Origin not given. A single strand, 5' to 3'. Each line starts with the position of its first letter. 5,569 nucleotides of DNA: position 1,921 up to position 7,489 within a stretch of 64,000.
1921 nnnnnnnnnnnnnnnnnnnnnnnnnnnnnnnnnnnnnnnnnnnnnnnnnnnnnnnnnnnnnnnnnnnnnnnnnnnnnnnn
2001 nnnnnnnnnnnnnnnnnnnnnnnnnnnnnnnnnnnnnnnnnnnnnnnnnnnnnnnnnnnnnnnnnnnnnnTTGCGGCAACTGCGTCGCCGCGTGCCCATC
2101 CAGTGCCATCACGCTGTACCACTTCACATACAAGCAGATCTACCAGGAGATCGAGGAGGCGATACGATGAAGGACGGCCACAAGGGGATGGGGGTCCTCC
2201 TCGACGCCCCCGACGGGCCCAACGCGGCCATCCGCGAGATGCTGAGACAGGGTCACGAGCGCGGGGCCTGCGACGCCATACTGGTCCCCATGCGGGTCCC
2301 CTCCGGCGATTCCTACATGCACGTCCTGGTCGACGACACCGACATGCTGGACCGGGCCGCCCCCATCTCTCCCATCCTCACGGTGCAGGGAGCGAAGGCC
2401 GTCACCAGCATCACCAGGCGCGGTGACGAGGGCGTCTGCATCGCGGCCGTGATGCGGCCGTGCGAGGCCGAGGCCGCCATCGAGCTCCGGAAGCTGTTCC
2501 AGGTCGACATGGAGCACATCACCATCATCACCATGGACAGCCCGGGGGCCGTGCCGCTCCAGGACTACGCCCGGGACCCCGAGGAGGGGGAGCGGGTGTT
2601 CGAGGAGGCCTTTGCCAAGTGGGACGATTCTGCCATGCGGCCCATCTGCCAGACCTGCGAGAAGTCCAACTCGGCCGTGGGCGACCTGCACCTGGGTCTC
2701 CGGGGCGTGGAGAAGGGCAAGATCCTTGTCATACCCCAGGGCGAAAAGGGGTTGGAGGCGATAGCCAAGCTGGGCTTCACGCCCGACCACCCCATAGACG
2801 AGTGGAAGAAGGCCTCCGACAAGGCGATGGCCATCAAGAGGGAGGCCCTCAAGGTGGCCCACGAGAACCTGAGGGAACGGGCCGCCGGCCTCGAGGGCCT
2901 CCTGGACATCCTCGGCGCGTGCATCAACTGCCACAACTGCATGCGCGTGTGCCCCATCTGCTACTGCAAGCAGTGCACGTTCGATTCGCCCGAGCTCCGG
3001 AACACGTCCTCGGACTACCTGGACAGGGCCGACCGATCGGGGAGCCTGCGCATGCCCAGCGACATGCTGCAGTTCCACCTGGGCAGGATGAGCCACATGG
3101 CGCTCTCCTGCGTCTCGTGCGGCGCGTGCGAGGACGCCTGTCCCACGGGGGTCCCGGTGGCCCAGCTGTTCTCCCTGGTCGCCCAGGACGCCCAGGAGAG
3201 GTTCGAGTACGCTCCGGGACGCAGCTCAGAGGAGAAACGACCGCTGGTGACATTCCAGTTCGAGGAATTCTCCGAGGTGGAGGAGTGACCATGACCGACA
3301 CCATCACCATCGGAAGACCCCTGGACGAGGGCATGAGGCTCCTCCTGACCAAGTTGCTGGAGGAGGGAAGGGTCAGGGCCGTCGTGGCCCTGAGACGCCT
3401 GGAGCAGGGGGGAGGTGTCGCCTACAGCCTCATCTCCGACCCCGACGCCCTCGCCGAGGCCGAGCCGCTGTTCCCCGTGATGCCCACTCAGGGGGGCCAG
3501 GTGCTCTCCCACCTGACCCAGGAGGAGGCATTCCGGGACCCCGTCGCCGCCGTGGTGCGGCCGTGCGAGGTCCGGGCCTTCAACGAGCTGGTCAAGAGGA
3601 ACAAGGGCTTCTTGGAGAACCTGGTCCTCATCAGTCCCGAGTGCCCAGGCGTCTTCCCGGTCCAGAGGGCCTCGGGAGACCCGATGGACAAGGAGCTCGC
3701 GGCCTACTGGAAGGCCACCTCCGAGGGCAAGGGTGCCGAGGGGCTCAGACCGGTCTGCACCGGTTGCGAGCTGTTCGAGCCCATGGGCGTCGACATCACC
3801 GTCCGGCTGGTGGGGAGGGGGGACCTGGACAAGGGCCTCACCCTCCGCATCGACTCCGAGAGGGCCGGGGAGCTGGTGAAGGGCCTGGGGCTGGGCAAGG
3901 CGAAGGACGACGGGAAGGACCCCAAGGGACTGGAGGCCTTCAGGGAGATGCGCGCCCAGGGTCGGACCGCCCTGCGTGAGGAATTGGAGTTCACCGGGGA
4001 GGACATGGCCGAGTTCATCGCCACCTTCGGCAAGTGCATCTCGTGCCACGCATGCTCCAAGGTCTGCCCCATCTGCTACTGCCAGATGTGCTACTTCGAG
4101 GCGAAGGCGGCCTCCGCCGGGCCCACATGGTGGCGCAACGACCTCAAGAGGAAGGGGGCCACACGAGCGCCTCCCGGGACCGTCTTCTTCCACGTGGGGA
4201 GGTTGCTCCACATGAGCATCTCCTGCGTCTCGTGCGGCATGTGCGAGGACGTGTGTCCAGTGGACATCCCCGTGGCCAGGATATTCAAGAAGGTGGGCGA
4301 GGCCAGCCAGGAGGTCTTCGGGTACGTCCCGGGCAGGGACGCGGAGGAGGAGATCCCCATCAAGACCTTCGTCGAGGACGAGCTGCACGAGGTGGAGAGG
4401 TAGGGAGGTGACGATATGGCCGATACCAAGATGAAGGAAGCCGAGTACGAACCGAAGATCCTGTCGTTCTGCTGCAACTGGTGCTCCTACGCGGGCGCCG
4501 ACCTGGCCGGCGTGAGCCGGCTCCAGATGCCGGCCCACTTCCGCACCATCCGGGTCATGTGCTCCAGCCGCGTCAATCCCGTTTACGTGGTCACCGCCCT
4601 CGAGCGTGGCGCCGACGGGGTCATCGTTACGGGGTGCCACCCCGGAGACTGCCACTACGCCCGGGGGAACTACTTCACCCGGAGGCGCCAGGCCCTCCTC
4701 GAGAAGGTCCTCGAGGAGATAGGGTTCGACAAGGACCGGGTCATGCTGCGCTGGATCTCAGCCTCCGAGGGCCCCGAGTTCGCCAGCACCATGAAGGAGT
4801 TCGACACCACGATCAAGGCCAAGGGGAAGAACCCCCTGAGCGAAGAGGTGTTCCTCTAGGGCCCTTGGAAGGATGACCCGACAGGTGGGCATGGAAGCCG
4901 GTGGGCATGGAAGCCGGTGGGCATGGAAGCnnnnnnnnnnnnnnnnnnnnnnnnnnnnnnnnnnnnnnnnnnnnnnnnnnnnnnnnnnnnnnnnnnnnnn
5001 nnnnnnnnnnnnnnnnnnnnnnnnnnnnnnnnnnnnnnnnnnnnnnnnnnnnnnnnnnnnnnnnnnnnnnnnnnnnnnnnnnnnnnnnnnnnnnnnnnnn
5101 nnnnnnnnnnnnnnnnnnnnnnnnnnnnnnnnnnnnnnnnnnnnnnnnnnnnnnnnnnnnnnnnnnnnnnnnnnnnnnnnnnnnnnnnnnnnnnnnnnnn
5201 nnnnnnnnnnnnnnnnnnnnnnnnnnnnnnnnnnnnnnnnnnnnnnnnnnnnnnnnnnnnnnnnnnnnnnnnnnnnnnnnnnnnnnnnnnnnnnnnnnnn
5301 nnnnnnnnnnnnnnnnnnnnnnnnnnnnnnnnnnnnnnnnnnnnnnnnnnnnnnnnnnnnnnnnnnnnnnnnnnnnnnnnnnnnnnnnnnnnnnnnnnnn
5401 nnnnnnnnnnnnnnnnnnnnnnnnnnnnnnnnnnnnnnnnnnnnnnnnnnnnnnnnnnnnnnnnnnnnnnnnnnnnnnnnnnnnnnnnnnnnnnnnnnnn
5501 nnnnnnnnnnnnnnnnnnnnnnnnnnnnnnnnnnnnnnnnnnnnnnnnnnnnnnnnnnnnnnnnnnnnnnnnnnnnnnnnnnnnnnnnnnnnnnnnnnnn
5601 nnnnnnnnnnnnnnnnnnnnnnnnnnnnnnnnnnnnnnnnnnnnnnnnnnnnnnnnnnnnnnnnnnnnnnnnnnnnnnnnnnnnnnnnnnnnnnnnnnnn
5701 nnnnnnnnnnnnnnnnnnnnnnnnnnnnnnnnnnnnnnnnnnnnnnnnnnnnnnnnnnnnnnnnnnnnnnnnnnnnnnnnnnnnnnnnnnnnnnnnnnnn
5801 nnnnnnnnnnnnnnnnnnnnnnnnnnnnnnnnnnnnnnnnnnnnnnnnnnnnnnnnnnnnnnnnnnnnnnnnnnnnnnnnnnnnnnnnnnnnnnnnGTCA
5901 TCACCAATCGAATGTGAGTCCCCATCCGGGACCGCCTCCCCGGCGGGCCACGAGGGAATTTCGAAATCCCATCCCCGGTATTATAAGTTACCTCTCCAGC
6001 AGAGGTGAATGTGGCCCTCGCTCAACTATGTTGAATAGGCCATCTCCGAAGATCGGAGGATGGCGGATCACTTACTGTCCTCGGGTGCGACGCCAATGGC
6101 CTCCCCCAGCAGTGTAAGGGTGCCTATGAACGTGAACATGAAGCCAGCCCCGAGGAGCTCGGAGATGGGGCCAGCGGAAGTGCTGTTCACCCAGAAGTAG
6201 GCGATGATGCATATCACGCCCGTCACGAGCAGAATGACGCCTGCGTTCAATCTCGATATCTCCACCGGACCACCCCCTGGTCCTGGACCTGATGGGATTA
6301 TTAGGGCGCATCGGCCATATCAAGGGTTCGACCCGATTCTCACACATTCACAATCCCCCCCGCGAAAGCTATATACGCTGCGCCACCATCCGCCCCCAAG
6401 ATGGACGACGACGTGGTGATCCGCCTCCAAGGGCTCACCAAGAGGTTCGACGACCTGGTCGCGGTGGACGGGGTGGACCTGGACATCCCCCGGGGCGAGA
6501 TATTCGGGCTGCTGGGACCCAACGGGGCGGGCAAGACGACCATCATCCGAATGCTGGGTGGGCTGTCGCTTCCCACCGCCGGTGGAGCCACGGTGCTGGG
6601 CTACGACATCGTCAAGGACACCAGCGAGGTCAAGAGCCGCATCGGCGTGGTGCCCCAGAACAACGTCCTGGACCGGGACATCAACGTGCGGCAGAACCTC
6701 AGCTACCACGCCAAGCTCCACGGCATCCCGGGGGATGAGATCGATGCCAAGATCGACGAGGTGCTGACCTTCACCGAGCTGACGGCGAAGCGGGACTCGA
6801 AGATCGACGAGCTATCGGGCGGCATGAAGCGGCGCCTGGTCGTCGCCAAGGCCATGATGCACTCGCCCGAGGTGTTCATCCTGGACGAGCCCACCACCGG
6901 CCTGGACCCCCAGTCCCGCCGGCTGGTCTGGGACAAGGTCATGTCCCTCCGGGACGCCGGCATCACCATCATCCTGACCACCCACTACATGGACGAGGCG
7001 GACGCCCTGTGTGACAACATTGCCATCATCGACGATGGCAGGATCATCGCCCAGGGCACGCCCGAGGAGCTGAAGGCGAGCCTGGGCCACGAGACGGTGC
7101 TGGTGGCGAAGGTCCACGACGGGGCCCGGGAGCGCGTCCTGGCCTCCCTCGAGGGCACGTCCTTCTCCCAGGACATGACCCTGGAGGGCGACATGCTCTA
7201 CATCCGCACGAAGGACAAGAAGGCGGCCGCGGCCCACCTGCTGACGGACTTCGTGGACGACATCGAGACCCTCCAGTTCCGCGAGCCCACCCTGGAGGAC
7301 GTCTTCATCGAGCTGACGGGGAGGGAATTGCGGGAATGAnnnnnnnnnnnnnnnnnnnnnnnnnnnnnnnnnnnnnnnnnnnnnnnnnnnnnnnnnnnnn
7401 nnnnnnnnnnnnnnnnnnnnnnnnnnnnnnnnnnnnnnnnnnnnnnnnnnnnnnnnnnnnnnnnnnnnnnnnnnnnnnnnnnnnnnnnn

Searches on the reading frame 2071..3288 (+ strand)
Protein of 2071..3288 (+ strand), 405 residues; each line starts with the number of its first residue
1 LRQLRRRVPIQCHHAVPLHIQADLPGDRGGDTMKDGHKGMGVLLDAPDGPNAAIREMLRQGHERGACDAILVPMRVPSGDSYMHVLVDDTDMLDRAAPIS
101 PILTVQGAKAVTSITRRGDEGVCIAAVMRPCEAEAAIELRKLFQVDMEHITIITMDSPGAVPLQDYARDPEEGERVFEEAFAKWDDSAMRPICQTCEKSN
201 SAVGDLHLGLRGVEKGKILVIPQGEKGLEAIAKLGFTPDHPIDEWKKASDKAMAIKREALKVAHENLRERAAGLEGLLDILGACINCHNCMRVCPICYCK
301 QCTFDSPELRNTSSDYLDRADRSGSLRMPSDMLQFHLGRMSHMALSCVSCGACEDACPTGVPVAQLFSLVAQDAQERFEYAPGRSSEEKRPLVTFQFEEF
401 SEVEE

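Call 56: search_protein_families(library=pfam, proteins=[window:2071-3288:+], max_evalue=0.0001)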
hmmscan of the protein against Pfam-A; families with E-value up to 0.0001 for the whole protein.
window:2071-3288:+ (405 aa): 4 families
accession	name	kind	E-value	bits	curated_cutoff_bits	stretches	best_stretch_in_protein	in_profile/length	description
PF13183.11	Fer4_8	-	9.6e-08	32.9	27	1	282-361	3-68/68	4Fe-4S dicluster domain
PF00037.32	Fer4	-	6.8e-06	26.1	21.1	0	346-361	7-22/24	4Fe-4S binding domain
PF13746.11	Fer4_18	-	6.5e-05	23.5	27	0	343-363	57-77/114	4Fe-4S dicluster domain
PF12797.12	Fer4_2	-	8.1e-05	22.8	24.5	0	342-359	5-22/22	4Fe-4S binding domain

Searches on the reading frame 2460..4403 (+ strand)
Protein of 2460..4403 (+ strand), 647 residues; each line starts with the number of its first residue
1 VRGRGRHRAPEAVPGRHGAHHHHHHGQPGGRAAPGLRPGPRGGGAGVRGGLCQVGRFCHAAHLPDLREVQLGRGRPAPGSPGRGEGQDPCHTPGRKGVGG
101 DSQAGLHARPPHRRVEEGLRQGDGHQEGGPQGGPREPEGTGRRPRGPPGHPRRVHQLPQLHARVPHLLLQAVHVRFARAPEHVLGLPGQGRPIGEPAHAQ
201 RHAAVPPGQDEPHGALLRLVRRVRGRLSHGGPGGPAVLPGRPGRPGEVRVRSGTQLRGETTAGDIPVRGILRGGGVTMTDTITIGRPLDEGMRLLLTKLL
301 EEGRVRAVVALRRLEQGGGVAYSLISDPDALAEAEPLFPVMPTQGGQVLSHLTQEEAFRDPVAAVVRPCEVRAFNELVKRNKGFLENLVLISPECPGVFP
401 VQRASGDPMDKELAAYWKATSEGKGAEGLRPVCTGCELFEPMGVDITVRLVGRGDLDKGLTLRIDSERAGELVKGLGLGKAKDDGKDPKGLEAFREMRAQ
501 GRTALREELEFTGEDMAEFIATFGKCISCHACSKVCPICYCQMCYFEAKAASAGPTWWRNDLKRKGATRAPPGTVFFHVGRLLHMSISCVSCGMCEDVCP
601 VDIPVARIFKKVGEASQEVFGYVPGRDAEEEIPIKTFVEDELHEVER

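Call 58: search_protein_families(library=pfam, proteins=[window:2460-4403:+], max_evalue=0.0001)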
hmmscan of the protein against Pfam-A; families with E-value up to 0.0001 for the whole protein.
window:2460-4403:+ (647 aa): 4 families
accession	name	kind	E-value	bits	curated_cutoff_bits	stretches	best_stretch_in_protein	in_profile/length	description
PF13183.11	Fer4_8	-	3.3e-06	28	27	1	525-603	4-68/68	4Fe-4S dicluster domain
PF13187.11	Fer4_9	-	7.3e-06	26.4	27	1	525-602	1-50/52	4Fe-4S dicluster domain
PF12797.12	Fer4_2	-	3.9e-05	23.8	24.5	0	524-537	8-21/22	4Fe-4S binding domain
PF00037.32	Fer4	-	3.9e-05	23.7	21.1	0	589-603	8-22/24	4Fe-4S binding domain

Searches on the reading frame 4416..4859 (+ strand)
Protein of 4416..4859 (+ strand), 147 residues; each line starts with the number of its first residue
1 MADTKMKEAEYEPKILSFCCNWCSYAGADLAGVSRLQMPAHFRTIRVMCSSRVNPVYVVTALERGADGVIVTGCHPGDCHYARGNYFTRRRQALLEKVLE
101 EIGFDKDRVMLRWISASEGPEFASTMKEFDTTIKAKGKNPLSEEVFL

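Call 58: search_protein_families(library=pfam, proteins=[window:4416-4859:+], max_evalue=0.0001)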
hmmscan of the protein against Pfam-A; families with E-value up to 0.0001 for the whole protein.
window:4416-4859:+ (147 aa): 1 family
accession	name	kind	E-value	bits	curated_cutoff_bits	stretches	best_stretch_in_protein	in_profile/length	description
PF02662.21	FlpD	-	9.1e-52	174.7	22.3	1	15-135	1-121/123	Methyl-viologen-reducing hydrogenase, delta subunit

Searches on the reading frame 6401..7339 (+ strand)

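Call 56: search_protein_families(library=pfam, proteins=[window:6401-7339:+], max_evalue=0.0001)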
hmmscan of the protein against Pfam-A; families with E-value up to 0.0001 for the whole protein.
window:6401-7339:+ (312 aa): 3 families
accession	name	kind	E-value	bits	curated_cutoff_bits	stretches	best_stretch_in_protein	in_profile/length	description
PF00005.33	ABC_tran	-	2e-32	113.1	25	1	23-166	2-137/137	ABC transporter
PF13304.12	AAA_21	-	3.4e-12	47.5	27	1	96-195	185-298/304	AAA domain, putative AbiEii toxin, Type IV TA system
PF13732.12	DrrA1-3_C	-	1.4e-07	32.5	27.4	1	219-305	1-80/81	ATP-binding protein DrrA1-3-like, C-terminal domain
